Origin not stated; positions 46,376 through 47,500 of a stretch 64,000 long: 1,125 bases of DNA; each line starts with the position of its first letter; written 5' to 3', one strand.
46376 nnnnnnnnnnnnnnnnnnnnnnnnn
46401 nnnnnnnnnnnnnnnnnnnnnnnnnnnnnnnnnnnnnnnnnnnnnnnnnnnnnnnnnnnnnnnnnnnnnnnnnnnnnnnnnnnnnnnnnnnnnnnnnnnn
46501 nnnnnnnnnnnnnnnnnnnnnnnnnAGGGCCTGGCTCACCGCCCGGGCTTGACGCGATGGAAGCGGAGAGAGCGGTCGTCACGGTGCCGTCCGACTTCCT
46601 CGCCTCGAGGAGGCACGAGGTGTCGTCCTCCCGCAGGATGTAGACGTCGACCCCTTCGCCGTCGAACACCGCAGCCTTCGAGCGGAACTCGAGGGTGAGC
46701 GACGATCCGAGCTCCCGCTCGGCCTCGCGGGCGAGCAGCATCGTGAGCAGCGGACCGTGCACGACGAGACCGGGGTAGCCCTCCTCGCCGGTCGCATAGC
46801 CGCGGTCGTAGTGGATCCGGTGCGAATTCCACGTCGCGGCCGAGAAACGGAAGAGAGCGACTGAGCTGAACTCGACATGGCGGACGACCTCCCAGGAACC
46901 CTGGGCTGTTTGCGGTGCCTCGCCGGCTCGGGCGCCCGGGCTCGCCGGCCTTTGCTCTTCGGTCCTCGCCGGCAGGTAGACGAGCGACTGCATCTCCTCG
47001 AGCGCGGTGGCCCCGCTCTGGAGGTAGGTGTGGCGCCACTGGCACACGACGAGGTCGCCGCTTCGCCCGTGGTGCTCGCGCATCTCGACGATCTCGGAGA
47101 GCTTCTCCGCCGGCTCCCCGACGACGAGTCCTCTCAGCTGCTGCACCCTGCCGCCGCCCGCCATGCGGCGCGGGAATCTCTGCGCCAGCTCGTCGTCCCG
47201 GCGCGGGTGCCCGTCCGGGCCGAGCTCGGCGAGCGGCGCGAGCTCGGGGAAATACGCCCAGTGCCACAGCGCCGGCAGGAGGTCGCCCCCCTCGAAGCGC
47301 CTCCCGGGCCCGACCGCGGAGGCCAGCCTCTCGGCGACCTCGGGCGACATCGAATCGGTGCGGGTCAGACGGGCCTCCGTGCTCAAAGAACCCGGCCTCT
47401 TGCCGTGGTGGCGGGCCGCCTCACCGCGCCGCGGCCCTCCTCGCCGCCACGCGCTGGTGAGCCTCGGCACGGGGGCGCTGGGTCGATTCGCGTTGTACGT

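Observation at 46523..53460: E1 beta / E1 alpha / free-standing lipoyl carrier operon with no E2 catalytic or E3 gene, embedded among CoA-transferase, enolase-superfamily and MaoC genes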

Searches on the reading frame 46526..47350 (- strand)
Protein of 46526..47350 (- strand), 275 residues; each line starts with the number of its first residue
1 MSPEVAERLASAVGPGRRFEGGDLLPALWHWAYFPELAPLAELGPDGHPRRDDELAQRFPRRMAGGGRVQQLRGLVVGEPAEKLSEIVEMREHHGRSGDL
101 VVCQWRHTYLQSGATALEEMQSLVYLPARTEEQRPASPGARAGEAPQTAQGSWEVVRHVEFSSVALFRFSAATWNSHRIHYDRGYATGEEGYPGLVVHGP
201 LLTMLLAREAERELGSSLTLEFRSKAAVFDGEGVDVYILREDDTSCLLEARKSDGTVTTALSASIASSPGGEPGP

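Call 7: search_protein_families(library=pfam, proteins=[window:46526-47350:-])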
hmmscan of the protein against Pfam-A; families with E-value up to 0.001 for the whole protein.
seq(275 aa): 0 families

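Call 8: search_protein_families(library=ncbifam, proteins=[window:46526-47350:-])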
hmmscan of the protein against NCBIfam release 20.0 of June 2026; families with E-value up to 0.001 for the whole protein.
seq(275 aa): 0 families

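Call 33: search_solved_structures(query=window:46526-47350:-, max_evalue=1)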
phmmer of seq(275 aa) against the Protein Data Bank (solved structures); distinct sequences matched with E-value up to 1: 5.
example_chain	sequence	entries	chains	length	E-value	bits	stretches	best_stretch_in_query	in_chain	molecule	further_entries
8khg_A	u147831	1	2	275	1.7e-38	135.6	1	4-208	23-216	Itaconyl-CoA hydratase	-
8huc_A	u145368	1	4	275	2.2e-38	135.3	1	5-208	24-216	MaoC_dehydrat_N domain-containing protein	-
2b3m_A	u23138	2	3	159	0.24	13.8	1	164-229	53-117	hypothetical protein AF1124 | putative dehydratase AF1124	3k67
1pn2_A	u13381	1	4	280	0.27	13.6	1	157-257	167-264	Peroxisomal hydratase-dehydrogenase-epimerase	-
6xw2_A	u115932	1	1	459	0.87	11.9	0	168-239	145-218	Genetically encoded calcium indicator NCaMP7 based on mNeonGreen fluorescent protein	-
